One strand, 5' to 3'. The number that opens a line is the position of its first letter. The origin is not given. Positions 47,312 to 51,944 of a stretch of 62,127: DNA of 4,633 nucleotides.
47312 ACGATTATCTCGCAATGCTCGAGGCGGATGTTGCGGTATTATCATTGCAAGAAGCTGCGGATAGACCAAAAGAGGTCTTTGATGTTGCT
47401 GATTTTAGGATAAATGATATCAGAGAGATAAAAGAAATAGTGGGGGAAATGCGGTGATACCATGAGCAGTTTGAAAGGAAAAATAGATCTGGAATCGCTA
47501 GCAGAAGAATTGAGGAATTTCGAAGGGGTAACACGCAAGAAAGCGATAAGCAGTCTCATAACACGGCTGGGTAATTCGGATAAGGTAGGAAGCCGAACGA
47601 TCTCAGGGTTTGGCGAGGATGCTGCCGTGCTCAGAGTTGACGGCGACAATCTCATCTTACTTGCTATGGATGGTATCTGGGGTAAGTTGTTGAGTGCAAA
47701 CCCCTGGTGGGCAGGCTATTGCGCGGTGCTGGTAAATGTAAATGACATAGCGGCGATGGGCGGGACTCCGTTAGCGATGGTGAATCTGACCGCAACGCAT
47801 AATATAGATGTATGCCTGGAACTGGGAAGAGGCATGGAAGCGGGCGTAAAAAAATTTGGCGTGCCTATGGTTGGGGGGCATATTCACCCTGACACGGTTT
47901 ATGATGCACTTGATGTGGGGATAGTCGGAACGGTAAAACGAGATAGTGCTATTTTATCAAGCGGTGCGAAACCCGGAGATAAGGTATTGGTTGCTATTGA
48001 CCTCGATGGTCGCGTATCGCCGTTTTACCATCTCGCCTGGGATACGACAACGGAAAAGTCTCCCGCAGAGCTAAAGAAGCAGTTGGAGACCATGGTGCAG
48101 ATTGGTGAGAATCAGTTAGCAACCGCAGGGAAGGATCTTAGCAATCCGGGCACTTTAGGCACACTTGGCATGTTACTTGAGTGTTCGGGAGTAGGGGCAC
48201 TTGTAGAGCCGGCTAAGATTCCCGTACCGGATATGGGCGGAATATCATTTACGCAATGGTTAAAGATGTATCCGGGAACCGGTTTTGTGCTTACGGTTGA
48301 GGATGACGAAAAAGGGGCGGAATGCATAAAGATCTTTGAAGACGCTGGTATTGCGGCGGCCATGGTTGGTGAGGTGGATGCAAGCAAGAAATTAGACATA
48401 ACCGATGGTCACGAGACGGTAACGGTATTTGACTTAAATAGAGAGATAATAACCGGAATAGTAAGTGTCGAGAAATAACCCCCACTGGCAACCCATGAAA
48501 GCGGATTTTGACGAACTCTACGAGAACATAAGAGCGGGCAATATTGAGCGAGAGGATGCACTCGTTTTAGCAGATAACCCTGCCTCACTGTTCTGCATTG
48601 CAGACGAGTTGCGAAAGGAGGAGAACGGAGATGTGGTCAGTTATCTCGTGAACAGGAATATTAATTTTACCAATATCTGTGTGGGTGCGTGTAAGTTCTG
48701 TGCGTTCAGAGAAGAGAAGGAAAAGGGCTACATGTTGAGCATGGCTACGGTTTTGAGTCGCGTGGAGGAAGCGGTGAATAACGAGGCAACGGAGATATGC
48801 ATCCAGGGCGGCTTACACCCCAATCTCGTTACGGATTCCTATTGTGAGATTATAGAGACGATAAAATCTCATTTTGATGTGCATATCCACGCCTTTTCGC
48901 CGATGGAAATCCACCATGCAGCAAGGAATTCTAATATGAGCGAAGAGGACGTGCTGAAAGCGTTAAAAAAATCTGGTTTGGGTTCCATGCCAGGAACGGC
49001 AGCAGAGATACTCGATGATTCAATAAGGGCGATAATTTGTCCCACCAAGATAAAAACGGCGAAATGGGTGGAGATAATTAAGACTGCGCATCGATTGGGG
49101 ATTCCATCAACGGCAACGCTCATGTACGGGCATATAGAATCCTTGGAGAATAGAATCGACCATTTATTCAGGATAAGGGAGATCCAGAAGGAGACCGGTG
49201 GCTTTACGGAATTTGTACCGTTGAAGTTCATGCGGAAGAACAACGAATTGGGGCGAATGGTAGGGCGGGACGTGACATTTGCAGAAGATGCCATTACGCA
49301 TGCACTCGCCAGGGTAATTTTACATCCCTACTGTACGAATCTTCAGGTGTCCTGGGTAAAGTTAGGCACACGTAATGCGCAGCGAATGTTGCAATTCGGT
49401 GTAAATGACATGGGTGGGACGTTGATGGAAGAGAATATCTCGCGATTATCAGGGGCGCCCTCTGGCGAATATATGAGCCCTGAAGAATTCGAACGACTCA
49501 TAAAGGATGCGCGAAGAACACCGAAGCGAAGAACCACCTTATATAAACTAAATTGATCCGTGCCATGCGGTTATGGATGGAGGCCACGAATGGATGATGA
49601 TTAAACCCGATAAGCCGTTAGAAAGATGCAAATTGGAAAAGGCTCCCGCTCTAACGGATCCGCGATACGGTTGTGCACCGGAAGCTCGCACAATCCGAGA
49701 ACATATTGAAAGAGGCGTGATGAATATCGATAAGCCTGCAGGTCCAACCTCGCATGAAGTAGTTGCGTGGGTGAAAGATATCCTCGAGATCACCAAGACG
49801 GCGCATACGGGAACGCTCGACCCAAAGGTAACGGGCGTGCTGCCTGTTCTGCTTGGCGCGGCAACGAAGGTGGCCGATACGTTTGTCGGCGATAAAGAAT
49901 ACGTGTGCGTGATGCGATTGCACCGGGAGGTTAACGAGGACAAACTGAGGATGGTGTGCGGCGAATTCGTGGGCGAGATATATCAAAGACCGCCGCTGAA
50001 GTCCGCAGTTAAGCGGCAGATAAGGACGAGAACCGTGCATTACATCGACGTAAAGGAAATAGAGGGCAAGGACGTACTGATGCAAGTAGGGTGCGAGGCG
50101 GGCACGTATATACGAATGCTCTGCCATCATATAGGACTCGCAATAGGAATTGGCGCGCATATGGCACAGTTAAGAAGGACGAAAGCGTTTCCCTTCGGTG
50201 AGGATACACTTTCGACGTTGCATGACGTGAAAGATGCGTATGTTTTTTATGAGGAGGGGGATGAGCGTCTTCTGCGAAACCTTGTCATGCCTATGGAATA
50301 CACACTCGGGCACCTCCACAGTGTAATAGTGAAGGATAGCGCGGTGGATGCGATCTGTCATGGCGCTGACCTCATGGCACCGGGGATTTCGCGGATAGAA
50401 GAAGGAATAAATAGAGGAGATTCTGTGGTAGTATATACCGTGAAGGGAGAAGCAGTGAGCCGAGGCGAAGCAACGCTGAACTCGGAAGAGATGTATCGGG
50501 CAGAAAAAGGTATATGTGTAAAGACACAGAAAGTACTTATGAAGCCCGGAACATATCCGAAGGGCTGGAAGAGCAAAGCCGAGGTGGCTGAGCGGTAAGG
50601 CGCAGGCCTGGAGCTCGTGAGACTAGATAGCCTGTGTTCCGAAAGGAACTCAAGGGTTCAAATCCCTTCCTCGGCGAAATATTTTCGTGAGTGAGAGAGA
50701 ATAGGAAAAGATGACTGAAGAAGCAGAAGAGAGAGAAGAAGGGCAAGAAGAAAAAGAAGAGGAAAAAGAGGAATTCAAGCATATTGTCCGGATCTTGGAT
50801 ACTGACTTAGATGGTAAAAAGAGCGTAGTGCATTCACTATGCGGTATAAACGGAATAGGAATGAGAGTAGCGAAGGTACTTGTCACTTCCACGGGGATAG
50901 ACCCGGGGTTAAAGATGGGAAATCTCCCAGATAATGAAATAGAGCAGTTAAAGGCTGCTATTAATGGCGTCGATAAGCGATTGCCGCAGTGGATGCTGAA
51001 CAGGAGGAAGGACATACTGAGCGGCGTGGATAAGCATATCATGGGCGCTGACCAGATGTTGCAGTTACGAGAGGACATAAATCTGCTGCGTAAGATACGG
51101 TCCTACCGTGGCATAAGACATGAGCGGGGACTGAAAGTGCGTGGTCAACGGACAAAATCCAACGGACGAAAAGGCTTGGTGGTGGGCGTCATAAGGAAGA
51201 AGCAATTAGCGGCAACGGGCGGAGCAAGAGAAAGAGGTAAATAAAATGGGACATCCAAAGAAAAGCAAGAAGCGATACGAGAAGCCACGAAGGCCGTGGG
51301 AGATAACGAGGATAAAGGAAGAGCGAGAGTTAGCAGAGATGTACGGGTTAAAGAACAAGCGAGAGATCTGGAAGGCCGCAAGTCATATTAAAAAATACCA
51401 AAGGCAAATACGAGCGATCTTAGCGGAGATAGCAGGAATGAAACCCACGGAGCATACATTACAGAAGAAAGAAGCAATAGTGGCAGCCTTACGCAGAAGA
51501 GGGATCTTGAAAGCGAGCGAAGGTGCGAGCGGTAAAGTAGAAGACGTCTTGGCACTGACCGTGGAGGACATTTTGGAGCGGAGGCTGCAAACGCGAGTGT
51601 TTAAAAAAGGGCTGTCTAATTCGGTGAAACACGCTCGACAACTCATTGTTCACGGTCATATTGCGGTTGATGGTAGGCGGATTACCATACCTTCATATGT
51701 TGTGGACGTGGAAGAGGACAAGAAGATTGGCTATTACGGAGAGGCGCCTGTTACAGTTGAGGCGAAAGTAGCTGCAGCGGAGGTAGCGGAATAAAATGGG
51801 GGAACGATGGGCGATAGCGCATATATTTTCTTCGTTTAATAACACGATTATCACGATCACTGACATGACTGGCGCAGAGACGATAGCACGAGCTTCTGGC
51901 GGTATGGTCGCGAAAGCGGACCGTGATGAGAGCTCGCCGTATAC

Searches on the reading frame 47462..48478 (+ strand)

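Call 8: search_protein_families(library=pfam, proteins=[window:47462-48478:+], max_evalue=0.001)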
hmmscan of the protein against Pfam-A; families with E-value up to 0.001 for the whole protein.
window:47462-48478:+ (338 aa): 2 families
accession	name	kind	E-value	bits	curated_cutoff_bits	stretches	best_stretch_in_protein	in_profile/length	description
PF00586.29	AIRS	-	2.1e-22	80.1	24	1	51-158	1-112/112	AIR synthase related protein, N-terminal domain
PF02769.27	AIRS_C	-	1.4e-15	58.2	23.1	1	170-314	1-154/156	AIR synthase related protein, C-terminal domain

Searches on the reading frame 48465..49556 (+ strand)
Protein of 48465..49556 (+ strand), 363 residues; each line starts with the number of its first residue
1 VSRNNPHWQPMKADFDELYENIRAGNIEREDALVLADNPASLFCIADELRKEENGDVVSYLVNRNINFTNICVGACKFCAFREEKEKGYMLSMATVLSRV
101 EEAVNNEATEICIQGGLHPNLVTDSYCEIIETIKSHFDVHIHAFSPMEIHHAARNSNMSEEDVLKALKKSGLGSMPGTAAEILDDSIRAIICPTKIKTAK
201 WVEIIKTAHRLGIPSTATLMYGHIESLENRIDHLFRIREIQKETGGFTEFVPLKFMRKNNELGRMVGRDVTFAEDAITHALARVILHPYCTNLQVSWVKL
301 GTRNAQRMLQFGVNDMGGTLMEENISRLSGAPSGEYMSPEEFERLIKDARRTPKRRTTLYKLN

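Call 8: search_protein_families(library=pfam, proteins=[window:48465-49556:+], max_evalue=0.001)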
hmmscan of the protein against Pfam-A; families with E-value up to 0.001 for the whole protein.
window:48465-49556:+ (363 aa): 2 families
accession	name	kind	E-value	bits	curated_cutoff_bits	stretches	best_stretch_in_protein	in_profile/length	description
PF04055.27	Radical_SAM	-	5.1e-21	76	29.5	1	66-234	1-163/166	Radical SAM superfamily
PF19288.4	CofH_C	-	4.2e-15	56.1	27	1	246-361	3-117/125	CofH/MqnC C-terminal region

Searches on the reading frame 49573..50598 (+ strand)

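Call 8: search_protein_families(library=pfam, proteins=[window:49573-50598:+], max_evalue=0.001)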
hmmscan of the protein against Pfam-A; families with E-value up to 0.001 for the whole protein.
window:49573-50598:+ (341 aa): 5 families
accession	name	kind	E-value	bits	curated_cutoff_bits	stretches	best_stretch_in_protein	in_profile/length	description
PF01509.24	TruB_N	-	1.9e-24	87.2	27.3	1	68-180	1-149/149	TruB family pseudouridylate synthase (N terminal domain)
PF16198.10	TruB_C_2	-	7.3e-24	84.1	29.3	1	181-245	1-65/66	tRNA pseudouridylate synthase B C-terminal domain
PF01472.26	PUA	-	6.8e-23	80.8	24.8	1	250-322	2-74/74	PUA domain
PF08068.17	DKCLD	-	5.3e-16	58.9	27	1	25-64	19-58/58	DKCLD (NUC011) domain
PF21238.2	Pus10_C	-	1.2e-06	28.7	27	1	107-185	123-203/232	Pus10, C-terminal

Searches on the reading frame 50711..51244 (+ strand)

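Call 8: search_protein_families(library=pfam, proteins=[window:50711-51244:+], max_evalue=0.001)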
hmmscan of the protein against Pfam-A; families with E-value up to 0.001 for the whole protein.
window:50711-51244:+ (177 aa): 1 family
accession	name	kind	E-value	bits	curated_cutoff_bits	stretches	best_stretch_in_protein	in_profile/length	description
PF00416.27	Ribosomal_S13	-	6.3e-37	127.3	31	1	27-154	1-128/128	Ribosomal protein S13/S18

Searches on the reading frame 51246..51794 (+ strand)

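Call 8: search_protein_families(library=pfam, proteins=[window:51246-51794:+], max_evalue=0.001)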
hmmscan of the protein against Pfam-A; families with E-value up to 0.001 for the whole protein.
window:51246-51794:+ (182 aa): 2 families
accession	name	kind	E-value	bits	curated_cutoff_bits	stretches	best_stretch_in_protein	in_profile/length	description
PF01479.30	S4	-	1.8e-14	53.6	22.8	1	112-157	1-46/48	S4 domain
PF24654.2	CEP76_N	-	0.00037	21.2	27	1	52-88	16-53/60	CEP76 N-terminal domain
